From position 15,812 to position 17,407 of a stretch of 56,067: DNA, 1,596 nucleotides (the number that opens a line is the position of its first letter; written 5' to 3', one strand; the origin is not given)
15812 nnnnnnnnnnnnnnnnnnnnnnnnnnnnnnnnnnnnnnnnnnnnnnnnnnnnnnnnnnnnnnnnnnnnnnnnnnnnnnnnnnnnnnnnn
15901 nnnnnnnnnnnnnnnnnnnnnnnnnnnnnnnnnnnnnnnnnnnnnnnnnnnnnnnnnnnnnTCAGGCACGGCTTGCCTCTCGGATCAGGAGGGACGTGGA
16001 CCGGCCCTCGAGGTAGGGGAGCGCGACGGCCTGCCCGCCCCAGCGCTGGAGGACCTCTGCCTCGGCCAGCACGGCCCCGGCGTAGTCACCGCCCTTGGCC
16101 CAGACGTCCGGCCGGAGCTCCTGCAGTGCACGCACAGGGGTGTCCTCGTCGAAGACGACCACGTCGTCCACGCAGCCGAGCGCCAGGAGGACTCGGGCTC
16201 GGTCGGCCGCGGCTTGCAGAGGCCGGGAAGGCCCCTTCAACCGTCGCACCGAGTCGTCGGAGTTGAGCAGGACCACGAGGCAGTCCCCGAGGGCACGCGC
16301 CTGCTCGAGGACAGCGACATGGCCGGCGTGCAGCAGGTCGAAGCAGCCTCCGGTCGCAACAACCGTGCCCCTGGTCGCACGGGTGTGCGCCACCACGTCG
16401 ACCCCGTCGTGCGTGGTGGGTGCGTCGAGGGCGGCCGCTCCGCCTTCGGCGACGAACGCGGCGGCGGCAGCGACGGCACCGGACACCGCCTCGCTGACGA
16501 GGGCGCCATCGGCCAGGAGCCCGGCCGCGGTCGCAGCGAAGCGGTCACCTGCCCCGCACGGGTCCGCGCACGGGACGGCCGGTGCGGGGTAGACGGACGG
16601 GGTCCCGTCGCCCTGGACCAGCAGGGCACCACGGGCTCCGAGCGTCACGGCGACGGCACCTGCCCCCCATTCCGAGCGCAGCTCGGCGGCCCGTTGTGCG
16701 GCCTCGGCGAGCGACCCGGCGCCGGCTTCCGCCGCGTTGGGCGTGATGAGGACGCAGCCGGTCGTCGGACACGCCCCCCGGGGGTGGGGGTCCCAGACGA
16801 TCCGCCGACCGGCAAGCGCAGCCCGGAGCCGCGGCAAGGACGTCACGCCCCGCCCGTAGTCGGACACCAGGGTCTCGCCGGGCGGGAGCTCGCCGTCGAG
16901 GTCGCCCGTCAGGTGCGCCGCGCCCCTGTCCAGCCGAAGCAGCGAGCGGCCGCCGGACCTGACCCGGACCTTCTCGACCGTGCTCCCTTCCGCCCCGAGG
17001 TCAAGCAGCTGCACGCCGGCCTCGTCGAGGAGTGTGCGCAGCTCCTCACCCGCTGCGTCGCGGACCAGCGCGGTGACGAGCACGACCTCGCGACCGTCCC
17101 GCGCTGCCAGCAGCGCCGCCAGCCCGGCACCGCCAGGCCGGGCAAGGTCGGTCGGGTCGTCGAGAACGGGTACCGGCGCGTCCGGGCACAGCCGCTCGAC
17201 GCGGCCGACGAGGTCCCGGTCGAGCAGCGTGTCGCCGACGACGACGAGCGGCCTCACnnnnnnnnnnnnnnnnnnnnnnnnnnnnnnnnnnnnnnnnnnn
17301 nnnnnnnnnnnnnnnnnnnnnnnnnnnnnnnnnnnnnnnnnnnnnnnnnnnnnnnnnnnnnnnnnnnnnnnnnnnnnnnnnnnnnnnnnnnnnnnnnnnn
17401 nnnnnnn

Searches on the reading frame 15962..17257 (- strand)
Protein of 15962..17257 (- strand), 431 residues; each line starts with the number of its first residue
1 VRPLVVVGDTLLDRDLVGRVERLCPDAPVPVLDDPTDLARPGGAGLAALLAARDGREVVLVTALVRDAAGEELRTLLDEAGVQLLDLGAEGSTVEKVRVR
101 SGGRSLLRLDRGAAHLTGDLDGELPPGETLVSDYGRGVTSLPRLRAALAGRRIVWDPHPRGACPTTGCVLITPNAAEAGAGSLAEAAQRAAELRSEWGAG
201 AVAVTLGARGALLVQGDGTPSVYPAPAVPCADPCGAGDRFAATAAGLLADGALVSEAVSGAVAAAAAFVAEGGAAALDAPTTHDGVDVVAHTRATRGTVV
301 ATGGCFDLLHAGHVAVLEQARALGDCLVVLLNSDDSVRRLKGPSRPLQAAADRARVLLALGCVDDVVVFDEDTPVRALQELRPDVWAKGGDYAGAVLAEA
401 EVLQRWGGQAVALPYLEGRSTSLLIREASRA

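Call 4: search_protein_families(library=pfam, proteins=[window:15962-17257:-], max_evalue=0.001)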
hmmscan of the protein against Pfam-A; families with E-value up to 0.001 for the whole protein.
window:15962-17257:- (431 aa): 2 families
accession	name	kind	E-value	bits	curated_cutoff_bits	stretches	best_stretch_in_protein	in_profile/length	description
PF00294.29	PfkB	-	1.6e-19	70.8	25.8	2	168-276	184-297/302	pfkB family carbohydrate kinase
PF01467.32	CTP_transf_like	-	1.4e-18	67.8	21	1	302-392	2-90/133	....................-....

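Call 6: search_protein_families(library=ncbifam, proteins=[window:15962-17257:-], max_evalue=0.001)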
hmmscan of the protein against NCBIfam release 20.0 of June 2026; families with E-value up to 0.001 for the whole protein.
window:15962-17257:- (431 aa): 20 families
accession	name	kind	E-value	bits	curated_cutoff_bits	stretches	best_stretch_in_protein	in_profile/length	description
NF008454.0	PRK11316.1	equivalog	1.7e-74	251.1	521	1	4-427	13-470/475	bifunctional D-glycero-beta-D-manno-heptose-7-phosphate kinase/D-glycero-beta-D-manno-heptose 1-phosphate adenylyltransferase HldE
TIGR02199.1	rfaE_dom_II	equivalog_domain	8.6e-53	178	181.5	1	289-428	3-142/144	D-glycero-beta-D-manno-heptose 1-phosphate adenylyltransferase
TIGR02198.1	rfaE_dom_I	equivalog_domain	1.4e-34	119.6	345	1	4-278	10-306/315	D-glycero-beta-D-manno-heptose-7-phosphate kinase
TIGR02152.1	D_ribokin_bact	equivalog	7.3e-15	55.1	299.65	1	165-276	173-288/298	ribokinase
TIGR00125.1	cyt_tran_rel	domain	6e-14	52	27.7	1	299-365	1-64/65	adenylyltransferase/cytidyltransferase family protein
TIGR03168.1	1-PFK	subfamily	4.2e-10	39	216.4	1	169-277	178-290/305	hexose kinase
NF008353.0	PRK11142.1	equivalog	5.8e-10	39.2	341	1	170-275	181-290/307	ribokinase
TIGR01518.1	g3p_cytidyltrns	equivalog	1.8e-09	37.7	165.4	1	301-396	2-96/125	glycerol-3-phosphate cytidylyltransferase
TIGR03828.1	pfkB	equivalog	3e-09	36.4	292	1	169-276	178-289/305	1-phosphofructokinase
NF001985.0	PRK00777.1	subfamily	9.1e-08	32.3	104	1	299-357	6-62/157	pantetheine-phosphate adenylyltransferase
NF040938.1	KDG_KDGal_kin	equivalog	4.7e-07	29.2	400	1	188-271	204-286/305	bifunctional 2-dehydro-3-deoxygluconokinase/2-dehydro-3-deoxygalactonokinase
TIGR04382.1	myo_inos_iolC_N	equivalog_domain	8.7e-06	25.2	300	1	182-282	203-302/309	5-dehydro-2-deoxygluconokinase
NF002250.0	PRK01170.1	subfamily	7.6e-05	22.3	489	1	300-341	3-44/322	bifunctional pantetheine-phosphate adenylyltransferase/NTP phosphatase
NF041332.1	KDG_KDGal_kin_Halo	equivalog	0.00011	21.7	440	1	181-268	205-291/320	bifunctional 2-dehydro-3-deoxygluconokinase/2-dehydro-3-deoxygalactonokinase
NF007321.0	PRK09813.1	equivalog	0.00015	21.3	247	1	141-270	130-256/261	fructoselysine 6-kinase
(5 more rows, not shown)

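Call 12: find_homologous_proteins(query=window:15962-17257:-, max_evalue=1e-20)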
Query window:15962-17257:- (431 aa): 7997 proteins with E <= 1e-20 among 8000 candidates; the best 120 are listed.
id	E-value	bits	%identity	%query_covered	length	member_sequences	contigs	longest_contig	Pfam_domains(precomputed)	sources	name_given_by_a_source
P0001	4.8e-257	871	96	100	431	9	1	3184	PF01467.33,PF00294.30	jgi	jgi:rfaE bifunctional protein nucleotidyltransferase chain/domain/rfaE bifunctional protein kinase c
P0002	1.8e-184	631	73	99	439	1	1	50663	PF01467.33,PF00294.30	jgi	jgi:D-beta-D-heptose 7-phosphate kinase/D-beta-D-heptose 1-phosphate adenosyltransferase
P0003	2.1e-184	631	73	98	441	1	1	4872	PF08543.18,PF01467.33,PF00294.30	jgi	jgi:rfaE bifunctional protein nucleotidyltransferase chain/domain/rfaE bifunctional protein kinase c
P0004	7.5e-182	623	73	99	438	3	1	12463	PF01467.33,PF00294.30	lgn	-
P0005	2.0e-175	602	70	99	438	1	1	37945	PF01467.33,PF00294.30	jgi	jgi:D-beta-D-heptose 7-phosphate kinase/D-beta-D-heptose 1-phosphate adenosyltransferase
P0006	2.8e-173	595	69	99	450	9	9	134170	PF01467.33,PF00294.30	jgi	jgi:D-beta-D-heptose 7-phosphate kinase/D-beta-D-heptose 1-phosphate adenosyltransferase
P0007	6.9e-172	590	70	99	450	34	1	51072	PF01467.33,PF00294.30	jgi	-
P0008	5.2e-170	584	70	99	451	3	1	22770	PF01467.33,PF00294.30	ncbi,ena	-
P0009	1.1e-168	579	68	99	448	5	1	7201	PF08543.18,PF01467.33,PF00294.30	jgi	-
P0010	1.4e-167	576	68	99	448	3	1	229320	PF08543.18,PF01467.33,PF00294.30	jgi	-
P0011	6.5e-164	564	68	100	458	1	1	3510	PF08543.18,PF01467.33,PF00294.30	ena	-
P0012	1.3e-163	563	68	100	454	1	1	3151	PF01467.33,PF00294.30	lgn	-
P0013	4.5e-162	558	64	99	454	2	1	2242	PF01467.33,PF00294.30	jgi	-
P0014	1.2e-161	556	64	99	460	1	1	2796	PF01467.33,PF00294.30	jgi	jgi:rfaE bifunctional protein nucleotidyltransferase chain/domain/rfaE bifunctional protein kinase c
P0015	1.4e-161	556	66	99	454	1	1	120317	PF01467.33,PF00294.30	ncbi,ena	-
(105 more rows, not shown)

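Call 14: find_related_loci(query=A1, collection=genome_contigs, flank=10000)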
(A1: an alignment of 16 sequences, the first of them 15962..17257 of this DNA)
Query A1 (431 aa) in genome_contigs; peptide patterns used: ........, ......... (x = any residue, [..] = any of these).
600 stretches matched a pattern (row limit reached: there are more); 369 encode a relative of the query (tblastn E <= 1e-3); the best 80 are kept; 80 distinct loci.
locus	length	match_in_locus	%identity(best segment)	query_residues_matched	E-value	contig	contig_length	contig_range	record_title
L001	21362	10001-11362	68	1-429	1e-154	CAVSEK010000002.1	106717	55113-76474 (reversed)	MAG: uncultured Actinomycetota bacterium isolate MFD02581.bin.2.51 genome assembly, contig: contig_10138, whole genome s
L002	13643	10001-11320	68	4-429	2e-150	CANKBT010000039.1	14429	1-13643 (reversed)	MAG: Frankiaceae bacterium isolate RH-23may17-905 genome assembly, contig: RH-23may17-C31973, whole genome shotgun seque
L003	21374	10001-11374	64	3-430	5e-147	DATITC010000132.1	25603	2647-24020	MAG TPA_asm: Frankiaceae bacterium isolate SMAG_U15945 k141_460173, whole genome shotgun sequence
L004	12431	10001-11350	63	3-428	3e-138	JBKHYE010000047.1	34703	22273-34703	MAG: Actinomycetes bacterium isolate N_bin.7.orig k127_430540, whole genome shotgun sequence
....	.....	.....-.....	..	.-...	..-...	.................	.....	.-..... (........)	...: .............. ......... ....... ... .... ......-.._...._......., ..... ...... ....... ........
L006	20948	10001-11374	65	2-431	1e-135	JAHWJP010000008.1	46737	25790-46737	MAG: Actinomycetota bacterium isolate 0711_bin10 NODE_31_length_46737_cov_62.650765, whole genome shotgun sequence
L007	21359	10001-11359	60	3-430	6e-133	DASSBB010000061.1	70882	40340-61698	MAG TPA_asm: Marmoricola sp. isolate SMAG_U883 k141_164942, whole genome shotgun sequence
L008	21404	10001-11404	56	2-430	4e-132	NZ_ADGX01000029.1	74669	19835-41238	Parafrankia sp. EUN1f ctg00143, whole genome shotgun sequence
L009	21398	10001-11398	55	4-431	7e-128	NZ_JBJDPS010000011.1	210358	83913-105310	Micromonospora sp. NPDC050397 NPDC050397_155_F5.ctg-0011, whole genome shotgun sequence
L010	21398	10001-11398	57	3-430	3e-127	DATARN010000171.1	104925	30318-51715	MAG TPA_asm: Acidimicrobiales bacterium isolate SMAG_U5494 k141_3862571, whole genome shotgun sequence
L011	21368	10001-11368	56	3-428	4e-126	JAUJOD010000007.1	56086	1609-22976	MAG: Nocardioidaceae bacterium isolate YX2bin9 opera_contig_742, whole genome shotgun sequence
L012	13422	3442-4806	57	3-431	1e-125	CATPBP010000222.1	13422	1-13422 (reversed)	MAG: Candidatus Dormibacteraeota bacterium isolate S106_Bin_1 genome assembly, contig: S106_000000019565, whole genome s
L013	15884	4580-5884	57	4-422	3e-123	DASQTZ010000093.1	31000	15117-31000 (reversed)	MAG TPA_asm: Gaiellaceae bacterium isolate SMAG_U10948 k141_804388, whole genome shotgun sequence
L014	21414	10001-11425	54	3-424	9e-123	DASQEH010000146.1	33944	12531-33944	MAG TPA_asm: Nocardioidaceae bacterium isolate SMAG_U11748 k141_393404, whole genome shotgun sequence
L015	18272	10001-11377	52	4-430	5e-121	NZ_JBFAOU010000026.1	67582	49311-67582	Catellatospora sp. NPDC049609 NPDC049609_104_H2.ctg-0026, whole genome shotgun sequence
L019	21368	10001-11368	55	3-430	2e-120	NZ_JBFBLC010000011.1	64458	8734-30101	Terrabacter sp. NPDC080008 NPDC080008_100_H9.ctg-0011, whole genome shotgun sequence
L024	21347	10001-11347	60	4-429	9e-119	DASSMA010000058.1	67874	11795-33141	MAG TPA_asm: Acidimicrobiales bacterium isolate SMAG_U1186 k141_1087514, whole genome shotgun sequence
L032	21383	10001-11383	55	3-425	4e-116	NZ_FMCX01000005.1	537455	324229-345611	Micromonospora mirobrigensis strain DSM 44830, whole genome shotgun sequence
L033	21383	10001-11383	55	3-425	9e-116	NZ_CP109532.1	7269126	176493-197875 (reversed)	Micromonospora sp. NBC_01405 chromosome, complete genome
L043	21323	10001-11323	58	4-428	2e-113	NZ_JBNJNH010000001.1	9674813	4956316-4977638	Dactylosporangium sp. CA-139066 MDNA_WGS_301_1, whole genome shotgun sequence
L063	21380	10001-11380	55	4-429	3e-111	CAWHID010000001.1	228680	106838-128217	MAG: uncultured Conexibacteraceae bacterium isolate MFD01916.bin.2.108 genome assembly, contig: contig_10008, whole geno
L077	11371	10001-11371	54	3-430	5e-109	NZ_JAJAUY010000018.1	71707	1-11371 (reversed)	Streptomyces antimicrobicus strain SMC 277 18, whole genome shotgun sequence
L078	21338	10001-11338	53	2-424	2e-108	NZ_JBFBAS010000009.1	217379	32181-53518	Streptomyces sp. NPDC051219 NPDC051219_120_F12.ctg-0009, whole genome shotgun sequence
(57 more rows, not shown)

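Call 31: search_protein_families(library=pfam, proteins=[L001:5427-6467:+, L033:13171-14154:+, L019:13281-14309:-, L033:2103-3707:+, L033:3808-4584:-, L033:4696-5142:-, L033:123-557:+, L032:17563-19194:-, L032:16977-17480:-, L032:14434-15219:-], max_evalue=0.001)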
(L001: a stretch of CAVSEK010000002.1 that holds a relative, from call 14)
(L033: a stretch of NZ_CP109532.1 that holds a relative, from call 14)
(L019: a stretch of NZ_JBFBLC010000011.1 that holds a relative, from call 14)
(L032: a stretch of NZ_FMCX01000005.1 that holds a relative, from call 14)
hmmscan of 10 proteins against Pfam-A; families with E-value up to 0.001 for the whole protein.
L001:5427-6467:+ (346 aa): 2 families
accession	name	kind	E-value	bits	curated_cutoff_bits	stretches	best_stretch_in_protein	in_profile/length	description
PF01028.25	Topoisom_I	-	2.3e-35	122.4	23.7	1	83-287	4-200/228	Eukaryotic DNA topoisomerase I, catalytic core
PF21338.2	Top1B_N_bact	-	1.3e-24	86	27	1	22-70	1-49/49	Bacterial DNA topoisomerase IB, N-terminal domain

L033:13171-14154:+ (327 aa): 2 families
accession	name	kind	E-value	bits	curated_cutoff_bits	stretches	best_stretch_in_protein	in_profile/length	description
PF01028.25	Topoisom_I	-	5.5e-31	108.1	23.7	1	81-288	3-202/228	Eukaryotic DNA topoisomerase I, catalytic core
PF21338.2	Top1B_N_bact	-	5.6e-22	77.7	27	1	21-69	1-49/49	Bacterial DNA topoisomerase IB, N-terminal domain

L019:13281-14309:- (342 aa): 7 families
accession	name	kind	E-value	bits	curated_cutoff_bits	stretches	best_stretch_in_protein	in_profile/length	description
PF01370.27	Epimerase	-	8.9e-49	166.5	20.9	1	32-267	1-240/240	NAD dependent epimerase/dehydratase family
PF16363.11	GDP_Man_Dehyd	-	3.2e-44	152.2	27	1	34-330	2-332/332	GDP-mannose 4,6 dehydratase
PF01073.25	3Beta_HSD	-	5.3e-11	42.5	22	1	33-247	1-220/280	3-beta hydroxysteroid dehydrogenase/isomerase family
PF02719.21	Polysacc_synt_2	-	8.8e-08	32.1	20.2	1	168-288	132-250/293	Polysaccharide biosynthesis protein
PF04321.23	RmlD_sub_bind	-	3.9e-07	29.9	27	1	31-310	2-257/287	RmlD substrate binding domain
PF00106.31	adh_short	-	1.1e-05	25.5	26.6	1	31-100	2-72/195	short chain dehydrogenase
PF07993.18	NAD_binding_4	-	1.4e-05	24.9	20.1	0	95-205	88-208/258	Male sterility protein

L033:2103-3707:+ (534 aa): 8 families
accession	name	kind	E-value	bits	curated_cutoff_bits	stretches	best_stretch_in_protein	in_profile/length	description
PF01593.30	Amino_oxidase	-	2.2e-12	47.5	19.8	1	20-500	3-431/443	Flavin containing amine oxidoreductase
PF13450.12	NAD_binding_8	-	5.7e-09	36.6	21.9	1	13-61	1-47/68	NAD(P)-binding Rossmann-like domain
PF01266.30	DAO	-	1.5e-08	35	27.9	1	10-87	1-84/353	FAD dependent oxidoreductase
PF03486.20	HI0933_like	-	1.1e-05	25.5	50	0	10-45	2-37/244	HI0933-like protein Rossmann domain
PF01946.23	Thi4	-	0.00012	21.8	26.2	1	8-47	17-57/235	Thi4 family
PF01494.25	FAD_binding_3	-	0.00015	21.5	22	1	9-48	2-41/349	FAD binding domain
PF12831.13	FAD_oxidored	-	0.00022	21.1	27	0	10-52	1-43/416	FAD dependent oxidoreductase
PF00890.30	FAD_binding_2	-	0.00043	20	20.4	0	10-50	1-41/414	FAD binding domain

L033:3808-4584:- (258 aa): 2 families
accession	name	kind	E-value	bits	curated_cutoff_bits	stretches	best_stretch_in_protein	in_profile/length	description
PF00535.33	Glycos_transf_2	-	5.3e-30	105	23.3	1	20-189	1-166/168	Glycosyl transferase family 2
PF13641.12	Glyco_tranf_2_3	-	2.1e-09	38.2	27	1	18-224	2-208/230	Glycosyltransferase like family 2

L033:4696-5142:- (148 aa): 2 families
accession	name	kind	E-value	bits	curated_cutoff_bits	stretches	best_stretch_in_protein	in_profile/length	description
PF10604.15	Polyketide_cyc2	-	1e-10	42.5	27.4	1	5-139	7-139/142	Polyketide cyclase / dehydrase and lipid transport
PF08327.17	AHSA1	-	5.9e-06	27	22.1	1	10-107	2-96/125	Activator of Hsp90 ATPase homolog 1-like protein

L033:123-557:+ (144 aa): 2 families
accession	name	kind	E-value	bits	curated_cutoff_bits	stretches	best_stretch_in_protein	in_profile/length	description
PF06150.17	ChaB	-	1.7e-20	73.8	27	1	18-72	1-60/60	ChaB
PF07498.18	Rho_N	-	0.00013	22.3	24.9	1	106-134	10-38/43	Rho termination factor, N-terminal domain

L032:17563-19194:- (543 aa): 4 families
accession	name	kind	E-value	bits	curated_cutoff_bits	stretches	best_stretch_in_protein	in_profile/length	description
PF00270.35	DEAD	-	1.4e-23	83.9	26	1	24-188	1-164/167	DEAD/DEAH box helicase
PF00271.37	Helicase_C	-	8.1e-22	78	23.5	1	230-333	6-110/110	Helicase conserved C-terminal domain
PF16124.10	RecQ_Zn_bind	-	5.3e-12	46.7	25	1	431-478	16-65/66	RecQ zinc-binding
PF04851.21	ResIII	-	6.7e-07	29.8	22.5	1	22-183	3-161/164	Type III restriction enzyme, res subunit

L032:16977-17480:- (167 aa): 0 families

L032:14434-15219:- (261 aa): 2 families
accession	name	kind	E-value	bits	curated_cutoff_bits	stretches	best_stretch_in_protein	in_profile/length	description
PF02909.22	TetR_C_1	-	3.5e-16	59.8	21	1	104-254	2-145/146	Tetracyclin repressor-like, C-terminal domain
PF00440.29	TetR_N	-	9.7e-09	35.3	24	1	46-89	1-44/47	Bacterial regulatory proteins, tetR family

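Call 41: find_encoding_contigs(protein=window:15962-17257:-, flank=3000, max_places=4)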
Protein window:15962-17257:- (431 aa): no gene with exactly this product is on record in the collection.

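Call 42: search_protein_families(library=ncbifam, proteins=[L019:13281-14309:-, L078:12720-14387:-, L001:5427-6467:+], max_evalue=0.00001)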
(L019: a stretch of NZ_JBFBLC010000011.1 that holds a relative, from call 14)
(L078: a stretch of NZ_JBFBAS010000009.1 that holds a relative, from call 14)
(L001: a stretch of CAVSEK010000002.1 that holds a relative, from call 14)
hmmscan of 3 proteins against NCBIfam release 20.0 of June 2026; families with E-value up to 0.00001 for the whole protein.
L019:13281-14309:- (342 aa): 19 families
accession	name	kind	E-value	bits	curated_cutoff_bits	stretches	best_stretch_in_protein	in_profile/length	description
TIGR01181.1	dTDP_gluc_dehyt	equivalog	1.6e-40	139.2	365.1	1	32-336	2-313/321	dTDP-glucose 4,6-dehydratase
TIGR04180.1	EDH_00030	hypoth_equivalog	1.1e-30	106.7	475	1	32-316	1-281/297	NAD-dependent 4,6-dehydratase LegB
NF007582.0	PRK10217.1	equivalog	1.7e-29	103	698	1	30-334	2-331/355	dTDP-glucose 4,6-dehydratase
TIGR01179.1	galE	equivalog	1.1e-26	93.4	262.3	1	31-336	1-327/332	UDP-glucose 4-epimerase GalE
NF007490.0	PRK10084.1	subfamily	7.9e-26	90.9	649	1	31-335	2-335/361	dTDP-glucose 4,6-dehydratase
NF008872.0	PRK11908.1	equivalog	2.2e-23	82.8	294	1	30-338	2-339/349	bifunctional UDP-4-keto-pentose/UDP-xylose synthase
NF005998.1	PRK08125.1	equivalog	4.9e-18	64.8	777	1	30-334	316-649/649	bifunctional UDP-4-amino-4-deoxy-L-arabinose formyltransferase/UDP-glucuronic acid oxidase ArnA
TIGR02197.1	heptose_epim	equivalog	1.9e-17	63.5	274.6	1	32-333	1-312/316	ADP-glyceromanno-heptose 6-epimerase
NF011728.1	PRK15181.1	equivalog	1.3e-16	60.6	760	1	22-335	8-338/348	Vi polysaccharide biosynthesis UDP-N-acetylglucosaminuronic acid C-4 epimerase TviC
TIGR02622.1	CDP_4_6_dhtase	equivalog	2.9e-15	56.2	278.45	1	30-336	5-332/352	CDP-glucose 4,6-dehydratase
NF047922.1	GDPFucSynFcl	equivalog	4.4e-15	55.9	500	1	174-337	134-304/308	GDP-L-fucose synthase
NF007956.0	PRK10675.1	subfamily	5.7e-14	52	394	1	31-334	2-329/338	UDP-glucose 4-epimerase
NF042422.1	oxyalk_red_OleD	equivalog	2.2e-09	37.2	580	1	31-249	2-208/329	2-alkyl-3-oxoalkanoate reductase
NF041015.1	UDPsulfquin_syn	equivalog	2.2e-08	33.5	575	0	214-304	236-328/384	UDP-sulfoquinovose synthase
NF043036.1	ErythonDh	equivalog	2.3e-08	33.6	325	1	31-198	2-173/321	D-erythronate dehydrogenase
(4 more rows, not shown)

L078:12720-14387:- (555 aa): 3 families
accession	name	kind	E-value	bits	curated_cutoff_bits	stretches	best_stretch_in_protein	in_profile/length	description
TIGR00900.1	2A0121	subfamily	3.2e-33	115.6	319.6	1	140-502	6-361/364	H+ Antiporter protein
NF007792.0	PRK10489.1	equivalog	5.8e-10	38.7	324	1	158-518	42-389/419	enterobactin transporter EntS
NF012178.0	tet_MFS_V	exception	5.8e-08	32.3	640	1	133-479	8-349/409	tetracycline efflux MFS transporter Tet(V)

L001:5427-6467:+ (346 aa): 0 families
